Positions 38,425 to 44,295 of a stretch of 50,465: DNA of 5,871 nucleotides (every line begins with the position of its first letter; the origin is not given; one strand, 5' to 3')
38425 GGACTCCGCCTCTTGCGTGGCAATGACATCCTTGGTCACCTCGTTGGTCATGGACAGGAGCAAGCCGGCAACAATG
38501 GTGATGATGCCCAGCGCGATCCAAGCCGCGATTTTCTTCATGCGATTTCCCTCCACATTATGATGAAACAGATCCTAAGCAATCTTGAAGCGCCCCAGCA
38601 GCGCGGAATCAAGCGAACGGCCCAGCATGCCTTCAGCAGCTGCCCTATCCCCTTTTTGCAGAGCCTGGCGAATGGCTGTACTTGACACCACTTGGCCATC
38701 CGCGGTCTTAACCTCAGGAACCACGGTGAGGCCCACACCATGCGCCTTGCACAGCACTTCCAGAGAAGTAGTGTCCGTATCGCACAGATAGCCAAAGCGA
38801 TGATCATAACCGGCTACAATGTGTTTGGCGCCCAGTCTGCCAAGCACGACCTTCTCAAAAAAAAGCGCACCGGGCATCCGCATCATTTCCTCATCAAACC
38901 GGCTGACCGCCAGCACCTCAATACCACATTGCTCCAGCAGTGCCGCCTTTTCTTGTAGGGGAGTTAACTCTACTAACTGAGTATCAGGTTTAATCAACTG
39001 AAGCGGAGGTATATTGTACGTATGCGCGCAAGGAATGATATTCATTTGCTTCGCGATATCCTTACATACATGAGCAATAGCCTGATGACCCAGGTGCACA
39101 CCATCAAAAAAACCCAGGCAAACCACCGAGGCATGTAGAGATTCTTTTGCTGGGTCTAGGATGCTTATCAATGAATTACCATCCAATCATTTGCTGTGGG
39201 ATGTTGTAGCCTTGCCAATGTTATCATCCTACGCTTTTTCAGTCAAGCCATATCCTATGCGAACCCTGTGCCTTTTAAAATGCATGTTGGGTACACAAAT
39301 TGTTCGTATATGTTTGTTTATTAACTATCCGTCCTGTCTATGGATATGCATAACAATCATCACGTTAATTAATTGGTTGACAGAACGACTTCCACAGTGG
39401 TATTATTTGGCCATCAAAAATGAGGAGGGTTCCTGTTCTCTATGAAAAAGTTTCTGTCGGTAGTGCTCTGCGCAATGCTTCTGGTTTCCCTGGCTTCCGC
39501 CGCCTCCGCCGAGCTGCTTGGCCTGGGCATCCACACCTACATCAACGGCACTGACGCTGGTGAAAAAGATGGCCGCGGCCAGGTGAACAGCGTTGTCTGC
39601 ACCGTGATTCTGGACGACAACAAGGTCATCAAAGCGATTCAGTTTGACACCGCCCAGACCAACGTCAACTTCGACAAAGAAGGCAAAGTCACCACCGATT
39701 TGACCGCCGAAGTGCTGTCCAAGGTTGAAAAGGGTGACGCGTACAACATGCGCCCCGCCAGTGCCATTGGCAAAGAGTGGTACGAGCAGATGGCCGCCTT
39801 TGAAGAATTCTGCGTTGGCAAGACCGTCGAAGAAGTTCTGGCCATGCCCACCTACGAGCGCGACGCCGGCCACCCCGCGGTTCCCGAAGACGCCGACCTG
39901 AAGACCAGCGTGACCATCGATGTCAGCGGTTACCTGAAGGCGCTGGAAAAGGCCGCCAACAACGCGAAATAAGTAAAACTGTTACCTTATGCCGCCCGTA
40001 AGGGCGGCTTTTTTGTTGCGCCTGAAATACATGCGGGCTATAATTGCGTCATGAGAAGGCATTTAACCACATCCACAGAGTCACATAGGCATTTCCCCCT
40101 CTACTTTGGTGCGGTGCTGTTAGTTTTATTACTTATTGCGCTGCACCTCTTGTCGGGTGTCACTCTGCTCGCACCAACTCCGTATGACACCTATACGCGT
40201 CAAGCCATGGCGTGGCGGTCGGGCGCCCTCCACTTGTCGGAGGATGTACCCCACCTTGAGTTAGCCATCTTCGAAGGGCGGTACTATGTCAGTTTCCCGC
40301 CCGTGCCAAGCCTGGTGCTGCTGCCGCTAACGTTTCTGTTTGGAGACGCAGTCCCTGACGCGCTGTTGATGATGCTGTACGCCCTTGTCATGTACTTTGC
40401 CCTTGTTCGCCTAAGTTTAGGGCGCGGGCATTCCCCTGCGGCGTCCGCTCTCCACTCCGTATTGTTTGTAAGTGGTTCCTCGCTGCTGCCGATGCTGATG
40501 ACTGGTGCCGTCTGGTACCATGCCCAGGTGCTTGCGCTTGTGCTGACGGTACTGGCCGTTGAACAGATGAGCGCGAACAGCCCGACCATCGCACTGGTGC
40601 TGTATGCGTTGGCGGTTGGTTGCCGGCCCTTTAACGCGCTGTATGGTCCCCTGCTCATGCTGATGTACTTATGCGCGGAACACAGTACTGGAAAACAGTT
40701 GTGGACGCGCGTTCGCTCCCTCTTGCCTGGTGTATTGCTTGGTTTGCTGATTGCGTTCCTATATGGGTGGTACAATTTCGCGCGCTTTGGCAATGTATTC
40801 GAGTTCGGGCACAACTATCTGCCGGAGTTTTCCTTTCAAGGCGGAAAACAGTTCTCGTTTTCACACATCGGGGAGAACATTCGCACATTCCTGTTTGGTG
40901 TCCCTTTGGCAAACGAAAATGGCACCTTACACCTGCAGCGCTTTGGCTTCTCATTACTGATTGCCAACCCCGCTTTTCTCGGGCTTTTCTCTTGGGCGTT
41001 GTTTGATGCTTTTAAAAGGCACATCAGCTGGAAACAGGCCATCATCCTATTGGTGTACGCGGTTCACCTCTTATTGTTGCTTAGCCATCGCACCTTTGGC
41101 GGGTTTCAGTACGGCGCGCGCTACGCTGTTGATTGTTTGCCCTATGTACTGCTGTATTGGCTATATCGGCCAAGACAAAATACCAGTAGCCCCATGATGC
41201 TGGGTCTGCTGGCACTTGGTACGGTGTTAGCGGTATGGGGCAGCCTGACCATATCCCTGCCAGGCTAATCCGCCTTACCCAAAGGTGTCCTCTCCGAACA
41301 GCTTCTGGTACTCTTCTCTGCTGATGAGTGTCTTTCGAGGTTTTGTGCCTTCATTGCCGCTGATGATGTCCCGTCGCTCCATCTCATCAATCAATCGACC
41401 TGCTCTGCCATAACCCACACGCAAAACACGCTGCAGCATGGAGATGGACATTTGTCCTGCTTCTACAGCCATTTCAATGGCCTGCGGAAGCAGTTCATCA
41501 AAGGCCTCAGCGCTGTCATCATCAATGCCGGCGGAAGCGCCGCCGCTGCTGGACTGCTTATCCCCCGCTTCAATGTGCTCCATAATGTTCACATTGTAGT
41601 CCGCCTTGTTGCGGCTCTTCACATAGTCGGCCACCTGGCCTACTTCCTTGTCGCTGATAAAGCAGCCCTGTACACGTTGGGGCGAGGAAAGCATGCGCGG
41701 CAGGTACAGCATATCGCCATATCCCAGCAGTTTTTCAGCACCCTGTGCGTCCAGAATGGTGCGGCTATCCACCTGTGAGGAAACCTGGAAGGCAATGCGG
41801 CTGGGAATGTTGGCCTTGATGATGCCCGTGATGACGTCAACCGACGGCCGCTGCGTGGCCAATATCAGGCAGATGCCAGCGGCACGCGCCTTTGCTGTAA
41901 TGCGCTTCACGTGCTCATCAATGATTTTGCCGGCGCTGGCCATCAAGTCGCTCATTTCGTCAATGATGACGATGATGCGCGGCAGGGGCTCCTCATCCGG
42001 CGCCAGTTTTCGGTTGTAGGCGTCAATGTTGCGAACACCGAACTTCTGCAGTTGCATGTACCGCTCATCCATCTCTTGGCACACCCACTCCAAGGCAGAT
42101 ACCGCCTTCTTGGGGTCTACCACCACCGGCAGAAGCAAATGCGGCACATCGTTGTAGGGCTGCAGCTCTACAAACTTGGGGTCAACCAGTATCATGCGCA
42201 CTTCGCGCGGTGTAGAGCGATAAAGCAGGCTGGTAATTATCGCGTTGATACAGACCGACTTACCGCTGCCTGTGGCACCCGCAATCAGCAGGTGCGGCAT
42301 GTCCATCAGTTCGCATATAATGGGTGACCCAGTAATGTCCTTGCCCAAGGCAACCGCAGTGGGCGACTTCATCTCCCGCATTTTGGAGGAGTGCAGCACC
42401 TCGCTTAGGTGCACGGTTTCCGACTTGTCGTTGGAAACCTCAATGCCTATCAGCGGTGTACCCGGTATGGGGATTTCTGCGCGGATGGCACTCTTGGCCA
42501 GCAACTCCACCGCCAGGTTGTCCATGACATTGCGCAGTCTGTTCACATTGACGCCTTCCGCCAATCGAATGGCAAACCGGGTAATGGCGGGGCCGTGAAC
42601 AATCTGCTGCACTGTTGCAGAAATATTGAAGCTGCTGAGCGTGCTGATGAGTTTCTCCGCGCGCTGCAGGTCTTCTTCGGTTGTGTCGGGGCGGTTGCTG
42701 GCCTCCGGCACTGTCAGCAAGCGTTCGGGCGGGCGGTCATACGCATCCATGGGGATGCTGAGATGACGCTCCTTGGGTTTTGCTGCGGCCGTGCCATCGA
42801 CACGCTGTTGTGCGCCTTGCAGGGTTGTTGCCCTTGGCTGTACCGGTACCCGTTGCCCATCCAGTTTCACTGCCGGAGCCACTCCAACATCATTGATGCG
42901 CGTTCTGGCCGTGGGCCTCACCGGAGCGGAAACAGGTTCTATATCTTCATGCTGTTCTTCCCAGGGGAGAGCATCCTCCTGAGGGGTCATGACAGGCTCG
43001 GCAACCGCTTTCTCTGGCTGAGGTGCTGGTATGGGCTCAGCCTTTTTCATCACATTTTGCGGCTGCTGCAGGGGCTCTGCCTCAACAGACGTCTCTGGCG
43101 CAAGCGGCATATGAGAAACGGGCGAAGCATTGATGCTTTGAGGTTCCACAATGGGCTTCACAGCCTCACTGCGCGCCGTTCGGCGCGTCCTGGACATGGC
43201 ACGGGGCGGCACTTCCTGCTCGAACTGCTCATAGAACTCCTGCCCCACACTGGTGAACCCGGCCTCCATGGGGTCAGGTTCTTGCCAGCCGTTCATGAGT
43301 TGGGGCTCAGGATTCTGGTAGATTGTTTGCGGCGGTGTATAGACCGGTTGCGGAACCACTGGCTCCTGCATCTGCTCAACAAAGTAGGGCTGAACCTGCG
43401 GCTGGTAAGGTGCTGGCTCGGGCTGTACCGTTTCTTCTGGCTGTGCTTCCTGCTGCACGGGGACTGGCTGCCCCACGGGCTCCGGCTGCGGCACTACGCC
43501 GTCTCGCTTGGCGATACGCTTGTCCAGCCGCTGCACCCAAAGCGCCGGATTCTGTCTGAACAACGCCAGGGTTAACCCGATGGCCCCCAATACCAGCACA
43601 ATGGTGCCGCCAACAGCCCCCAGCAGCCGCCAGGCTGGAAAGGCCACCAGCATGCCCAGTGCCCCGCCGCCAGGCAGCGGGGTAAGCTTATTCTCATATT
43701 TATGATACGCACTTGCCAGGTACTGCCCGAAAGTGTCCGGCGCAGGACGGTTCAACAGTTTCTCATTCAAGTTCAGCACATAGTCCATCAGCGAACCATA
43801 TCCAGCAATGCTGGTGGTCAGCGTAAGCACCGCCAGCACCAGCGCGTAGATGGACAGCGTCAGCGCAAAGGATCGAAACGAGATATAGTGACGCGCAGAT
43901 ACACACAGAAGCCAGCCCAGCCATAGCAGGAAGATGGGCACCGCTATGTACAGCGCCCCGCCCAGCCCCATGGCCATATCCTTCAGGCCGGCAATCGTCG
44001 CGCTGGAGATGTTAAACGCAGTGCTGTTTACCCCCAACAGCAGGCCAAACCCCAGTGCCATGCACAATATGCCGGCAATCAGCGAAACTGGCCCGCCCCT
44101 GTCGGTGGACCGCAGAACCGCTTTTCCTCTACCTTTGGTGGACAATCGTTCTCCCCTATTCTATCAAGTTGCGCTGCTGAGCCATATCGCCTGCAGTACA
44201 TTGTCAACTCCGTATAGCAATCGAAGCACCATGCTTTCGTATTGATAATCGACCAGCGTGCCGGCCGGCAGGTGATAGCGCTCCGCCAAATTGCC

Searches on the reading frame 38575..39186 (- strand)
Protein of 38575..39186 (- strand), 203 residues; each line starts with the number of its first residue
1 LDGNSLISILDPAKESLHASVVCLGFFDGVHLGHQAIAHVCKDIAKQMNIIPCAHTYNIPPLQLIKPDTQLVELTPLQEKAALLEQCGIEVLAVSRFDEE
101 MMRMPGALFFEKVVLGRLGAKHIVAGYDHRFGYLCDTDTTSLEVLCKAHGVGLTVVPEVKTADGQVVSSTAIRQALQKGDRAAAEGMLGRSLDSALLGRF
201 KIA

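Call 5: search_protein_families(library=ncbifam, proteins=[window:38575-39186:-], max_evalue=0.00001)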
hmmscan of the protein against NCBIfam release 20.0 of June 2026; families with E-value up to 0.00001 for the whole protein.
window:38575-39186:- (203 aa): 10 families
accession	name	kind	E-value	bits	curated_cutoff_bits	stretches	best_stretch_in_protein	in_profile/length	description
NF004160.0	PRK05627.1-3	equivalog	4.6e-40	137.2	295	1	8-191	5-191/325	bifunctional riboflavin kinase/FAD synthetase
NF004159.0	PRK05627.1-2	equivalog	4.2e-35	121.4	306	1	14-191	11-187/326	bifunctional riboflavin kinase/FAD synthetase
NF004162.0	PRK05627.1-5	equivalog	2.5e-33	115.8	241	1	18-191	13-181/304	bifunctional riboflavin kinase/FAD synthetase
TIGR00083.1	ribF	equivalog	4.2e-32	111.7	184.35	1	22-190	2-167/290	riboflavin biosynthesis protein RibF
NF004161.0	PRK05627.1-4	equivalog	1.7e-31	109.5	461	1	13-191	13-189/324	bifunctional riboflavin kinase/FAD synthetase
NF004163.0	PRK05627.1-6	equivalog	4.7e-31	108.1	315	1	15-192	13-189/313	bifunctional riboflavin kinase/FAD synthetase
NF004158.0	PRK05627.1-1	equivalog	2.7e-25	89.4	396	1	19-194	17-188/304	bifunctional riboflavin kinase/FAD synthetase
NF005518.0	PRK07143.1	equivalog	3.4e-12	46.4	232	1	18-181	15-166/281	hypothetical protein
NF045965.1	RibF_rel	equivalog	1e-09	38.3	200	1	14-180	8-169/279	FAD synthase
TIGR00125.1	cyt_tran_rel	domain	9.6e-07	28.9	27.7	1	21-81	2-53/65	adenylyltransferase/cytidyltransferase family protein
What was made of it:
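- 38575..39186 (-): FMN adenylyltransferase-only FAD synthetase (203 aa, no riboflavin kinase domain). Its stop codon lies 33 nt upstream of the rnfG ATG. Covers only the N-terminal half of RibF profiles (call 5).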

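Call 8: search_protein_families(library=pfam, proteins=[window:38575-39186:-], max_evalue=0.0001)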
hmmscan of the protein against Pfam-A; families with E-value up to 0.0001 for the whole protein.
window:38575-39186:- (203 aa): 1 family
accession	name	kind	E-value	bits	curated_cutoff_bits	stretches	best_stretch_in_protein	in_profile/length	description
PF06574.18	FAD_syn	-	4.8e-39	134.1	27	1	15-170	3-157/158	FAD synthetase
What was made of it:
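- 38575..39186 (-): PF06574 at 4.8e-39 (call 8).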

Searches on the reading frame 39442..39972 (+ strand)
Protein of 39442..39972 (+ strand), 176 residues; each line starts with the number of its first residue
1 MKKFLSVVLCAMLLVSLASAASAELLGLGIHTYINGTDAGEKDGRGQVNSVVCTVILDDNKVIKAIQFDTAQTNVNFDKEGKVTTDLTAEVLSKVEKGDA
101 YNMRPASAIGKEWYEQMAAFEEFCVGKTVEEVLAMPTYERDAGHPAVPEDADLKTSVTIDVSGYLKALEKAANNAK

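Call 28: search_protein_families(library=pfam, proteins=[window:39442-39972:+], max_evalue=0.001)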
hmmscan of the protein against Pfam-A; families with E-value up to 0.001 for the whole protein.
window:39442-39972:+ (176 aa): 0 families

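Call 47: search_protein_families(library=pfam, proteins=[window:39442-39972:+], max_evalue=1)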
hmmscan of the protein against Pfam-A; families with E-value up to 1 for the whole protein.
window:39442-39972:+ (176 aa): 1 family
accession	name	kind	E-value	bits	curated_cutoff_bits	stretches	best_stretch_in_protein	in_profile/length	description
PF24040.1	DUF7349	-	0.026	14.7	27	1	74-98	15-38/50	Domain of unknown function (DUF7349)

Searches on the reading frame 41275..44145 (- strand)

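Call 8: search_protein_families(library=pfam, proteins=[window:41275-44145:-], max_evalue=0.0001)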
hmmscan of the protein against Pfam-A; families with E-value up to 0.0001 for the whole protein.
window:41275-44145:- (956 aa): 4 families
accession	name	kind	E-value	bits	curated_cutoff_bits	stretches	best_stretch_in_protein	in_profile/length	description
PF01580.24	FtsK_SpoIIIE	-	1e-58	198.8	24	1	580-769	2-221/221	FtsK/SpoIIIE family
PF09397.16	FtsK_gamma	-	1.2e-22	79.8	30.6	1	882-941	3-62/63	Ftsk gamma domain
PF17854.6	FtsK_alpha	-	1.6e-20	73.6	22.9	1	472-572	2-101/101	FtsK alpha domain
PF12846.13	AAA_10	-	9.6e-05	22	27.5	0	616-657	21-58/362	AAA-like domain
